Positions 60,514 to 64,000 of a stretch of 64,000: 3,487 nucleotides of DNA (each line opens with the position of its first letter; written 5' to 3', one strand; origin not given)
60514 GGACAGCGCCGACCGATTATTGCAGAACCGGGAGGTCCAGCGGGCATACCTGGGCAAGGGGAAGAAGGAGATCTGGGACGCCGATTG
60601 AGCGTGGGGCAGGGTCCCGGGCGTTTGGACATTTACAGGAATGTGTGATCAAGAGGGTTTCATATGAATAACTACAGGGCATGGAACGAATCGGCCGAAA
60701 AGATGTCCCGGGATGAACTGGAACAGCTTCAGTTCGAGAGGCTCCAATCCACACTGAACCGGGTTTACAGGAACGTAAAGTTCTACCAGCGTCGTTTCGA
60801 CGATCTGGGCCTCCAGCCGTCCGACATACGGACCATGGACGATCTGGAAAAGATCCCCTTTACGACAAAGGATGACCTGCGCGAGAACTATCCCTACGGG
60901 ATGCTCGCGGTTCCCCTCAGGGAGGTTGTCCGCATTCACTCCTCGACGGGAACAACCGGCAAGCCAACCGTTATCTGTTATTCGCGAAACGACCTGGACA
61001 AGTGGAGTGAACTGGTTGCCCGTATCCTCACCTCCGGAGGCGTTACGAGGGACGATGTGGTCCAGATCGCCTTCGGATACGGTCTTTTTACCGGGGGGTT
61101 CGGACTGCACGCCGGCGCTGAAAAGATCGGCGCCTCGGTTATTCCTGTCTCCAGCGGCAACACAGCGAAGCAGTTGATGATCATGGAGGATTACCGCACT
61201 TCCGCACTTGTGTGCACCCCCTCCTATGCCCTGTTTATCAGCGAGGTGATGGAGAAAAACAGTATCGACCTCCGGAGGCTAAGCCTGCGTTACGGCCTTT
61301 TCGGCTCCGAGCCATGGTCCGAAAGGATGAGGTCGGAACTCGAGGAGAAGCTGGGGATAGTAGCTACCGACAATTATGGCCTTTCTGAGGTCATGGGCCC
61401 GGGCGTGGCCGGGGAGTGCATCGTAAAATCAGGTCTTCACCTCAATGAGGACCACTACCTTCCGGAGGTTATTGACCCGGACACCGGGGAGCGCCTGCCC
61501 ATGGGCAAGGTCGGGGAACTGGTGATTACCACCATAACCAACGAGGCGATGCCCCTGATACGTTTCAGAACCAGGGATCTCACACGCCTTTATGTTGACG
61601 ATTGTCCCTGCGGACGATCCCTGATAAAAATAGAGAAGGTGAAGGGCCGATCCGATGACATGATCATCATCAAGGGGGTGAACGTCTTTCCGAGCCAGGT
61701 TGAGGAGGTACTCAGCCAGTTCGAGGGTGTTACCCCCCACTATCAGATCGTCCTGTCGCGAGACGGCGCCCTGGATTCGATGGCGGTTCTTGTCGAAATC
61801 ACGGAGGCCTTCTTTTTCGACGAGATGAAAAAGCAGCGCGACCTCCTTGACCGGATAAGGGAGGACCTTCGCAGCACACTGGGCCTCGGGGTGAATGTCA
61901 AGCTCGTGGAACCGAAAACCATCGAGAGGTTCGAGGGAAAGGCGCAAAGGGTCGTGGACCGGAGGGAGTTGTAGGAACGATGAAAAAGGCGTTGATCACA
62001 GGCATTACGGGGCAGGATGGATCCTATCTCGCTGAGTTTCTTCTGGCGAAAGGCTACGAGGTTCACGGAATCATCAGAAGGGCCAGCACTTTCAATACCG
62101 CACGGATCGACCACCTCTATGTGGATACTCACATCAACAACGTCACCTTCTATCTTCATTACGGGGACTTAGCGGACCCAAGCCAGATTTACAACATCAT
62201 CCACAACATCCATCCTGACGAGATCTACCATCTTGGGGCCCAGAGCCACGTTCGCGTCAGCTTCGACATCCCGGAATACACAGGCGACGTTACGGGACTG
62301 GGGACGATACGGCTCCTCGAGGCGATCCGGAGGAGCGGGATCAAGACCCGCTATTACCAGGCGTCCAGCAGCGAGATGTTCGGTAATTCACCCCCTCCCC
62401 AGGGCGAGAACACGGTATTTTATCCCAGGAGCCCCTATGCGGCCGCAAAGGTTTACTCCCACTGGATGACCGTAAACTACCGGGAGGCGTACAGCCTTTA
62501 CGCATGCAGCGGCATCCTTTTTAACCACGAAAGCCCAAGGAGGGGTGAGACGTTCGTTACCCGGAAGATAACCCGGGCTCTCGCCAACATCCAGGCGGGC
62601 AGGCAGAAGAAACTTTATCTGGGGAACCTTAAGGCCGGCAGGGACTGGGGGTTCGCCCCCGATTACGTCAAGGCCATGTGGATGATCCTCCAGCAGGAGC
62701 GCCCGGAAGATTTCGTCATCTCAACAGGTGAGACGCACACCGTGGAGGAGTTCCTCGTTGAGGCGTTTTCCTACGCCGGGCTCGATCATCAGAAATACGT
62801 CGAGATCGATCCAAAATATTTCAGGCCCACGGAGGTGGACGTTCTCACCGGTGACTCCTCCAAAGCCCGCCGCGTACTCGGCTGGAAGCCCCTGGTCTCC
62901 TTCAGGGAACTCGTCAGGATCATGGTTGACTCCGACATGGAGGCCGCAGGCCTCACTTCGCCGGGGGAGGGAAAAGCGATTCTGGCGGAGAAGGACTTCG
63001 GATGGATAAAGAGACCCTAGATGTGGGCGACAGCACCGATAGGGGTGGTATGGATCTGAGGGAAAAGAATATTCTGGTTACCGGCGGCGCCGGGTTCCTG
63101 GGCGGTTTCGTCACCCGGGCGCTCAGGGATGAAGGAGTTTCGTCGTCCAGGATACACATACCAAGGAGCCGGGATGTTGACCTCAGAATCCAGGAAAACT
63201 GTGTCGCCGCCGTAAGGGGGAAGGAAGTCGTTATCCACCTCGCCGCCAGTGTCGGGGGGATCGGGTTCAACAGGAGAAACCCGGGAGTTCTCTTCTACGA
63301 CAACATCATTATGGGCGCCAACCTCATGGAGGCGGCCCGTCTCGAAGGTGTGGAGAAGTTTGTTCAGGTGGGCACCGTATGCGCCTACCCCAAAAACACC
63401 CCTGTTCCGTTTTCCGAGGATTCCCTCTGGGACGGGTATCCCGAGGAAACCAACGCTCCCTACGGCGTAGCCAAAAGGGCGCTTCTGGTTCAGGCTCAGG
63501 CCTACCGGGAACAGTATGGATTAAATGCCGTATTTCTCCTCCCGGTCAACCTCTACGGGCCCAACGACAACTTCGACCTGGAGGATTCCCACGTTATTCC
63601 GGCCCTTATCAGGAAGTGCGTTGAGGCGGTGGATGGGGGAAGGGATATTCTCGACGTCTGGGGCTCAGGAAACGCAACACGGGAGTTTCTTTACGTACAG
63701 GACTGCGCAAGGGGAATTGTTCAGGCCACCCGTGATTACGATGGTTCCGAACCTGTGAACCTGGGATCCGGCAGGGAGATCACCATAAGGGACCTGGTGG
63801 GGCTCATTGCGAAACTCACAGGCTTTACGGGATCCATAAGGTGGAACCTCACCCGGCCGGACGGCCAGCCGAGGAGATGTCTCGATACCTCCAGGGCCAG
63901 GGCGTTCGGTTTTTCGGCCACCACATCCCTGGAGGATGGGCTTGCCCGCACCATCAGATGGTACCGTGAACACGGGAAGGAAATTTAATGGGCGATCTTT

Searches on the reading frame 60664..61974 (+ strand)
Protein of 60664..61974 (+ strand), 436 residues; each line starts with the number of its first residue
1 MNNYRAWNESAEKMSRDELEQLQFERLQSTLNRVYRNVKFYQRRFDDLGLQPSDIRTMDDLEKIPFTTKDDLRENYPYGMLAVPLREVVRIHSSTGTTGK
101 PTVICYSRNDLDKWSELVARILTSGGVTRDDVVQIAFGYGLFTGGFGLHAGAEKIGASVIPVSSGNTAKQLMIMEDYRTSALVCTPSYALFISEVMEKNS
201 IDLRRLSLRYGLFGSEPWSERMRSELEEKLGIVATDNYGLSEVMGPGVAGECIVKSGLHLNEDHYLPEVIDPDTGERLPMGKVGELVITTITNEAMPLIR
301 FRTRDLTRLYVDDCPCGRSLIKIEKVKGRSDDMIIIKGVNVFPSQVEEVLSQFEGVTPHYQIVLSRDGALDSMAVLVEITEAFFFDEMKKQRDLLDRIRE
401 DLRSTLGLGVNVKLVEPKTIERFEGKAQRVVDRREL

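Call 8: search_protein_families(library=pfam, proteins=[window:60664-61974:+], max_evalue=0.00001)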
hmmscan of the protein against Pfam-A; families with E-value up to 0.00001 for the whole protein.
window:60664-61974:+ (436 aa): 2 families
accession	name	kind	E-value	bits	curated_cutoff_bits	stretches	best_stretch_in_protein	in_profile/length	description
PF14535.12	AMP-binding_C_2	-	2.8e-34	117.7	25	1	338-434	1-96/96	AMP-binding enzyme C-terminal domain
PF00501.34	AMP-binding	-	3.4e-11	43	29.9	1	94-289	170-375/384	AMP-binding enzyme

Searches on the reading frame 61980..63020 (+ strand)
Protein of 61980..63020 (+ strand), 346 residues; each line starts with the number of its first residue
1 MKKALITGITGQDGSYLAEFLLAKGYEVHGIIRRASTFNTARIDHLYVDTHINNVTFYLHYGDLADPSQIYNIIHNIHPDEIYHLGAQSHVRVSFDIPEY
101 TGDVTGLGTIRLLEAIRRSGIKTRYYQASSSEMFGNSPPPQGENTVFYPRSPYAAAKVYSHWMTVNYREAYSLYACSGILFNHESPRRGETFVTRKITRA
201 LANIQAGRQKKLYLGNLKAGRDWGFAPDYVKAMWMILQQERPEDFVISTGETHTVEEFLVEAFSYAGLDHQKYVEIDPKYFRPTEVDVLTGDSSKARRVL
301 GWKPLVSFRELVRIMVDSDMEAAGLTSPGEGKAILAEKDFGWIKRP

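Call 8: search_protein_families(library=pfam, proteins=[window:61980-63020:+], max_evalue=0.00001)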
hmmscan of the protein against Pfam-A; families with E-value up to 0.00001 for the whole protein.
window:61980-63020:+ (346 aa): 2 families
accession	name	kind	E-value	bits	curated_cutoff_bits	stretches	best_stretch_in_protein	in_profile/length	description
PF16363.11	GDP_Man_Dehyd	-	3.4e-139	464.3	27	1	5-315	1-332/332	GDP-mannose 4,6 dehydratase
PF01370.27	Epimerase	-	8e-72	242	20.9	1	4-247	1-239/240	NAD dependent epimerase/dehydratase family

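Call 68: search_protein_families(library=ncbifam, proteins=[window:61980-63020:+], max_evalue=0.00001)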
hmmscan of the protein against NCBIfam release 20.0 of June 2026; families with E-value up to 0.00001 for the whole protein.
window:61980-63020:+ (346 aa): 12 families
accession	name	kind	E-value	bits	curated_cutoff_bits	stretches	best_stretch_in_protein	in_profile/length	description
TIGR01472.1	gmd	equivalog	9.7e-155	514.9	415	1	2-322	1-341/342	GDP-mannose 4,6-dehydratase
TIGR01181.1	dTDP_gluc_dehyt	equivalog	1.7e-28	99.7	365.1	1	4-317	2-309/321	dTDP-glucose 4,6-dehydratase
TIGR04180.1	EDH_00030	hypoth_equivalog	5.3e-28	97.9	475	1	5-305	2-295/297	NAD-dependent 4,6-dehydratase LegB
TIGR02622.1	CDP_4_6_dhtase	equivalog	5.1e-24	85.1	278.45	1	2-171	5-172/352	CDP-glucose 4,6-dehydratase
TIGR01179.1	galE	equivalog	1.1e-18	67.2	262.3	1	4-313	2-316/332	UDP-glucose 4-epimerase GalE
NF007582.0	PRK10217.1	equivalog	2.4e-14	53.2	698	1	1-249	1-253/355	dTDP-glucose 4,6-dehydratase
NF052578.1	StrlDmthSdmBMthl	equivalog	3.5e-13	50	600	1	4-270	3-249/328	sterol demethylase protein SdmB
NF007490.0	PRK10084.1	subfamily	7.1e-12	45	649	1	53-316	48-331/361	dTDP-glucose 4,6-dehydratase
NF043036.1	ErythonDh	equivalog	2.4e-09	36.9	325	1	3-167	2-163/321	D-erythronate dehydrogenase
NF007956.0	PRK10675.1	subfamily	3.9e-08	32.8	394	1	3-161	2-157/338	UDP-glucose 4-epimerase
NF011728.1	PRK15181.1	equivalog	2.1e-06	27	760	1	2-182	16-194/348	Vi polysaccharide biosynthesis UDP-N-acetylglucosaminuronic acid C-4 epimerase TviC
TIGR03466.1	HpnA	hypoth_equivalog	9.5e-06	24.7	367.65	0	3-142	2-126/327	hopanoid-associated sugar epimerase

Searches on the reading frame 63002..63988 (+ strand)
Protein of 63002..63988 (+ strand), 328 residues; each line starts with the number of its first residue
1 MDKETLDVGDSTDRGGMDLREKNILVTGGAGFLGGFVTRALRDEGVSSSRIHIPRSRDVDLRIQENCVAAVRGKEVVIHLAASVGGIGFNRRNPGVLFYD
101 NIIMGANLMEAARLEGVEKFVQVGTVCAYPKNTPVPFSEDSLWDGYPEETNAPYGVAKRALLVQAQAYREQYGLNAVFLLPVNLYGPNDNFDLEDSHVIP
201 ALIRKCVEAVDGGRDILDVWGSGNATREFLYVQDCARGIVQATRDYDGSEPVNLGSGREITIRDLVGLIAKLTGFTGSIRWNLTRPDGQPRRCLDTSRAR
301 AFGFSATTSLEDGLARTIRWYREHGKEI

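Call 48: search_protein_families(library=pfam, proteins=[window:63002-63988:+], max_evalue=0.01)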
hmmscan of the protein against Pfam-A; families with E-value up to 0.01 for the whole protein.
window:63002-63988:+ (328 aa): 5 families
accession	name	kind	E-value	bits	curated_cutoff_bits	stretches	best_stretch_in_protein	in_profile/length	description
PF01370.27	Epimerase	-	7.8e-53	179.8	20.9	1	24-255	1-240/240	NAD dependent epimerase/dehydratase family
PF16363.11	GDP_Man_Dehyd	-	3.2e-24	86.4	27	1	66-315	66-330/332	GDP-mannose 4,6 dehydratase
PF01073.25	3Beta_HSD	-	2.2e-05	24.1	22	1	55-245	48-231/280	3-beta hydroxysteroid dehydrogenase/isomerase family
PF13460.12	NAD_binding_10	-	7.2e-05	23.2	27.2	1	57-146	44-120/184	NAD(P)H-binding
PF02719.21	Polysacc_synt_2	-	0.00014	21.6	20.2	0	61-125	63-128/293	Polysaccharide biosynthesis protein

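Call 68: search_protein_families(library=ncbifam, proteins=[window:63002-63988:+], max_evalue=0.00001)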
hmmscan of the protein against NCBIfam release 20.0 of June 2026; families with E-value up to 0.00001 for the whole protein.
window:63002-63988:+ (328 aa): 13 families
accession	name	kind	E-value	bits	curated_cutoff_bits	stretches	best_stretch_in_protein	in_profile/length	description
NF047922.1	GDPFucSynFcl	equivalog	6.2e-84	282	500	1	21-326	2-306/308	GDP-L-fucose synthase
TIGR04180.1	EDH_00030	hypoth_equivalog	1e-24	87.1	475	1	60-281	57-264/297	NAD-dependent 4,6-dehydratase LegB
TIGR01181.1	dTDP_gluc_dehyt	equivalog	1.2e-23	83.7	365.1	1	72-325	72-315/321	dTDP-glucose 4,6-dehydratase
TIGR01179.1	galE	equivalog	9.8e-22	77.2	262.3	1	75-324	72-328/332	UDP-glucose 4-epimerase GalE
NF007490.0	PRK10084.1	subfamily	4.3e-13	49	649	1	150-323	163-336/361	dTDP-glucose 4,6-dehydratase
NF042422.1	oxyalk_red_OleD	equivalog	7.1e-13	48.6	580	1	23-242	2-214/329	2-alkyl-3-oxoalkanoate reductase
TIGR03466.1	HpnA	hypoth_equivalog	2.5e-12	46.3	367.65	1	23-275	2-248/327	hopanoid-associated sugar epimerase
NF007582.0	PRK10217.1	equivalog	7.5e-12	45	698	1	138-322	144-332/355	dTDP-glucose 4,6-dehydratase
NF007956.0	PRK10675.1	subfamily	1.5e-09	37.4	394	1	74-324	74-332/338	UDP-glucose 4-epimerase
TIGR02197.1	heptose_epim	equivalog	1.1e-08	34.6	274.6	1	24-322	1-314/316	ADP-glyceromanno-heptose 6-epimerase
NF011728.1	PRK15181.1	equivalog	5.4e-08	32.2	760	1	59-238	76-244/348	Vi polysaccharide biosynthesis UDP-N-acetylglucosaminuronic acid C-4 epimerase TviC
NF052578.1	StrlDmthSdmBMthl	equivalog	6e-08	32.8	600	1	58-190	49-175/328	sterol demethylase protein SdmB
NF042423.1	oxyalk_red_Shew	equivalog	1.6e-06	27.4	580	1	21-206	8-190/331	2-alkyl-3-oxoalkanoate reductase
